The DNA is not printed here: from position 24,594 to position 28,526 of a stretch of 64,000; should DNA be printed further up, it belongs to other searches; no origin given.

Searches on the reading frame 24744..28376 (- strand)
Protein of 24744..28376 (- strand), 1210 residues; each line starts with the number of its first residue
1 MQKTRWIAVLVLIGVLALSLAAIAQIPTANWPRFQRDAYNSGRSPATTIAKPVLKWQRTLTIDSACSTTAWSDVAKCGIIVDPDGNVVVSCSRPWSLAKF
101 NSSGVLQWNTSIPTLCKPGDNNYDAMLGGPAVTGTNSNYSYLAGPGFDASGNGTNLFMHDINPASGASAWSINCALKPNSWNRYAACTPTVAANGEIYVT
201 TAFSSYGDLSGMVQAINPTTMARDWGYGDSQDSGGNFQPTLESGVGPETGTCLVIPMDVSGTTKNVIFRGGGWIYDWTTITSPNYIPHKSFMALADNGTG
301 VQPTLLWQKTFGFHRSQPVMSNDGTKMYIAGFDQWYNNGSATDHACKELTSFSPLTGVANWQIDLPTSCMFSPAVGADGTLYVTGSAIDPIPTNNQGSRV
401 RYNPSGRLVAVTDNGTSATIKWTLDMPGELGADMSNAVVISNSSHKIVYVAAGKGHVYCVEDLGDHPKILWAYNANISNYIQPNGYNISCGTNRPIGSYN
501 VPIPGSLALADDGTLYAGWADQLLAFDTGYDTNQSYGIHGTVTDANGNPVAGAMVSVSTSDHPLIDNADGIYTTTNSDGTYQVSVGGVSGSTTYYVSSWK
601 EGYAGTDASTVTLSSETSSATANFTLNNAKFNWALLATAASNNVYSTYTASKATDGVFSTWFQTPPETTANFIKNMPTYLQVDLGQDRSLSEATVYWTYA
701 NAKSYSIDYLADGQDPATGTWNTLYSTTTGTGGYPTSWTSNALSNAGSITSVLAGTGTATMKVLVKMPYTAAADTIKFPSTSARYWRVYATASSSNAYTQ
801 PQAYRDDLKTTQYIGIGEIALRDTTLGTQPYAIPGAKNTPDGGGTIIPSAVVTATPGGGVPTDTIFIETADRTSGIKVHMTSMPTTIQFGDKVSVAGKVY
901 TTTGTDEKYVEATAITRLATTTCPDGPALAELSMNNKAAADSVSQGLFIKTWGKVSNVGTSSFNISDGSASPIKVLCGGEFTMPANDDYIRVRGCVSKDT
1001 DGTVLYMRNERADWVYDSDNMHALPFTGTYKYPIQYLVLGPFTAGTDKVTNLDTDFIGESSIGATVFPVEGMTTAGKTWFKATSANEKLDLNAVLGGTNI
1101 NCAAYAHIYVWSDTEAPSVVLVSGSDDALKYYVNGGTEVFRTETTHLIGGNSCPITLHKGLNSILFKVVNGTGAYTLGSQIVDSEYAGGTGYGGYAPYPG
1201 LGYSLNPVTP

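Call 10: search_protein_families(library=pfam, proteins=[window:24744-28376:-])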
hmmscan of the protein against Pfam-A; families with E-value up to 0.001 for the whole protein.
window:24744-28376:- (1210 aa): 4 families
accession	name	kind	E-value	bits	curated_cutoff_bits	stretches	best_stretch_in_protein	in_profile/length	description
PF13620.12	CarboxypepD_reg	-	1.6e-09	38.4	32.3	1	538-626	2-81/82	Carboxypeptidase regulatory-like domain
PF22633.2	F5_F8_type_C_2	-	7.5e-09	36.5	27.8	1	652-739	1-80/91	NedA-like, galactose-binding domain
PF00754.31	F5_F8_type_C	-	2.3e-06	28.2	28.2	1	639-742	3-98/127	F5/8 type C domain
PF02369.22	Big_1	-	0.00067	20.1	34.9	1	538-586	21-67/93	Bacterial Ig-like domain (group 1)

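Call 19: find_related_loci(query=A4, collection=genome_contigs, flank=6000)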
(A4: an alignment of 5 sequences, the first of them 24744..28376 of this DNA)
Query A4 (1210 aa) in genome_contigs; peptide patterns used: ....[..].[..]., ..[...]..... (x = any residue, [..] = any of these).
68 stretches matched a pattern, but none encodes a relative of the query by tblastn (E <= 1e-3).
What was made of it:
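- Tried and rejected: The five-paralog alignment found nothing (call 19).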

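Call 36: find_homologous_proteins(query=A6, max_evalue=1e-20)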
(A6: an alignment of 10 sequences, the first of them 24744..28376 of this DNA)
Query A6 (10 sequences) (1210 aa, profile of the alignment): 17 proteins with E <= 1e-20 among 8000 candidates.
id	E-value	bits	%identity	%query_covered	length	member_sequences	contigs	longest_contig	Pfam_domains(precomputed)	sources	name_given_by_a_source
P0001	0.0e+0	1724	42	100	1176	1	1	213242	PF00754.32,PF02369.23,PF22633.4,PF13620.13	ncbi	ncbi:MAG: carboxypeptidase regulatory-like domain-containing protein [Armatimonadota bacterium]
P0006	0.0e+0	1569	100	100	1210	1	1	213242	PF00754.32,PF22633.4,PF13620.13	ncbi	ncbi:MAG: carboxypeptidase regulatory-like domain-containing protein [Armatimonadota bacterium]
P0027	0.0e+0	1170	36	79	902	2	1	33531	PF00754.32,PF22633.4,PF13620.13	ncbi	ncbi:MAG: carboxypeptidase regulatory-like domain-containing protein, partial [Armatimonadota bacter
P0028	0.0e+0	1123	52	100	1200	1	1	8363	PF00754.32,PF22633.4,PF13620.13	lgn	-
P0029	2.5e-32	130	24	17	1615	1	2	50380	PF13360.14,PF13570.14,PF24684.2,PF01436.28,PF08450.19,PF05787.20,PF01011.29,PF17963.8,PF18957.7,PF05345.19,PF25021.2,PF06739.18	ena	-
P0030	2.7e-32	130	26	10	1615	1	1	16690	PF13360.14,PF25292.1,PF13570.14,PF05935.18,PF25857.1,PF18884.6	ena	-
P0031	5.5e-27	112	38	5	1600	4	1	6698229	PF00754.32,PF18099.8,PF16990.12,PF17652.8,PF22633.4,PF13287.13,PF13290.14,PF03422.22,PF03174.20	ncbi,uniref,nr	ncbi:discoidin domain-containing protein [Paenibacillus sp. G2S3]|uniref:galactose-binding domain-co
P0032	4.7e-26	109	25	20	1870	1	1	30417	PF13360.14,PF12768.14,PF13927.13,PF25292.1,PF17957.8,PF13570.14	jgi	jgi:large repetitive protein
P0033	3.5e-25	106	26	27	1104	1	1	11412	PF01011.29,PF13360.14,PF13570.14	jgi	jgi:outer membrane protein assembly factor BamB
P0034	1.8e-24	104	38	4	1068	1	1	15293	PF00754.32,PF22633.4,PF01915.28,PF05345.19,PF14310.13,PF00933.28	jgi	jgi:beta-glucosidase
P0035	2.1e-24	104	30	7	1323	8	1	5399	PF00754.32,PF18099.8,PF22633.4,PF01915.28,PF03422.22,PF14310.13,PF00933.28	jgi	jgi:beta-glucosidase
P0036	3.5e-24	103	32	7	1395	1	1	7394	PF00754.32,PF22633.4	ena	-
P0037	6.8e-24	102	33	6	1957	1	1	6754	PF07679.23,PF13360.14,PF13927.13,PF25292.1,PF13385.14,PF13570.14,PF05935.18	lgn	-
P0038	6.5e-23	99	26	19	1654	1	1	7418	PF07679.23,PF13360.14,PF13927.13,PF18962.8,PF13570.14,PF19081.7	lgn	-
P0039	2.0e-22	97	29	8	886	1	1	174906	PF19501.6,PF22352.3,PF00801.27,PF13360.14,PF25292.1,PF13570.14,PF18911.7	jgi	jgi:outer membrane protein assembly factor BamB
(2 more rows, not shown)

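Call 37: find_encoding_contigs(protein=P0027, flank=10000, max_places=4)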
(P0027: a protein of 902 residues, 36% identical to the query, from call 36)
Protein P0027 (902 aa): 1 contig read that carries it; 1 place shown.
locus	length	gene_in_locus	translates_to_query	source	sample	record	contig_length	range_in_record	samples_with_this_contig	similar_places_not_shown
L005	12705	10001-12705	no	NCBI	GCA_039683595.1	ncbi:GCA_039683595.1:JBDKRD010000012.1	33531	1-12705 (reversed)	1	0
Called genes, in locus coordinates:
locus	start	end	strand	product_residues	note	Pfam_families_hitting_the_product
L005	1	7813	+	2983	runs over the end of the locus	PF19078:Big_12 (weak)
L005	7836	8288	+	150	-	-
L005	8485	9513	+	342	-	PF15902:Sortilin-Vps10 (faint), PF24316:Tli3 (faint), PF13859:BNR_3, PF02012:BNR (faint), PF13088:BNR_2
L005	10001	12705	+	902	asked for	PF13620:CarboxypepD_reg, PF00754:F5_F8_type_C, PF22633:F5_F8_type_C_2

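Call 38: find_encoding_contigs(protein=P0028, flank=10000, max_places=4)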
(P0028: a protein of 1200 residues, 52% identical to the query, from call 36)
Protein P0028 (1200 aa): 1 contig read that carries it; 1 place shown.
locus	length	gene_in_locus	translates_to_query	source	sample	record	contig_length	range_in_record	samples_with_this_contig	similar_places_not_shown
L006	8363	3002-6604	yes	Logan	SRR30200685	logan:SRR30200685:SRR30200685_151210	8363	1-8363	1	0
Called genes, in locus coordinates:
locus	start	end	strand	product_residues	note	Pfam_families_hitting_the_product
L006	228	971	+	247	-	-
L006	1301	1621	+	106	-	-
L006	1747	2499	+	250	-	PF00756:Esterase, PF01738:DLH (weak), PF02129:Peptidase_S15 (faint), PF20434:BD-FAE, PF00561:Abhydrolase_1 (faint), PF02230:Abhydrolase_2 (faint), PF07859:Abhydrolase_3 (weak), PF00326:Peptidase_S9, +3 more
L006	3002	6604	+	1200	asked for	PF13620:CarboxypepD_reg, PF00754:F5_F8_type_C (weak), PF22633:F5_F8_type_C_2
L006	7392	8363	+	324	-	?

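Call 59: search_protein_families(library=ncbifam, proteins=[window:24744-28376:-], max_evalue=0.001)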
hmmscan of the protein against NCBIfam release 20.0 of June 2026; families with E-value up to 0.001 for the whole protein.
window:24744-28376:- (1210 aa): 0 families

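Call 60: search_solved_structures(query=A4, max_evalue=0.01)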
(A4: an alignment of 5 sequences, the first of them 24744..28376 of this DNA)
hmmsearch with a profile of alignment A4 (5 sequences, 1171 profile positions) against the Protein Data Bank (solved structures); distinct sequences matched with E-value up to 0.01: 48.
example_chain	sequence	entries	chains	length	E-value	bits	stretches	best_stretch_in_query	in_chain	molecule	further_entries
8prj_A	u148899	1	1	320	6.5e-41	143.5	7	336-379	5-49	v31Bagel8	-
6tji_A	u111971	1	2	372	6.6e-34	120.3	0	341-378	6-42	Cake10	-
6tjh_A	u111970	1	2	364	2.1e-33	118.7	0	342-379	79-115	Cake9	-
6tjg_A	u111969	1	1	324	3.7e-30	107.9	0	342-379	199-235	Cake8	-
8pra_A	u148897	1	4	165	9.2e-24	86.7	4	342-379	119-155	Cell surface protein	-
6tjf_A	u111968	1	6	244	2.2e-23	85.5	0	342-379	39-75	Cake6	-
6tje_A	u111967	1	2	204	7.5e-20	73.8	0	342-379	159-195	Cake5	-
8prs_A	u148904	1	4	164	9.8e-20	73.4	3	342-380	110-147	nvBagel4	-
7awy_A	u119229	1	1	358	5.1e-19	71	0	178-225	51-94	Scone-R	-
7awz_A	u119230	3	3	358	2.4e-16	62.2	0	179-226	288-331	Scone-E | SconeE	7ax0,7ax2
6tjd_A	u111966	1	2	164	3.9e-16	61.5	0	342-379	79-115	Cake4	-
4zxe_A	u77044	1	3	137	6.1e-14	54.2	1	607-704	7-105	Glucanase/Chitosanase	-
2rv9_A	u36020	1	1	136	6.3e-14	54.2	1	607-704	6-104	Glucanase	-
4zy9_A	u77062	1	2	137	6.4e-14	54.1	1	607-701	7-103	Glucanase/chitosanase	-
3hxj_A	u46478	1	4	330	2.4e-13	52.2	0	133-225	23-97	Pyrrolo-quinoline quinone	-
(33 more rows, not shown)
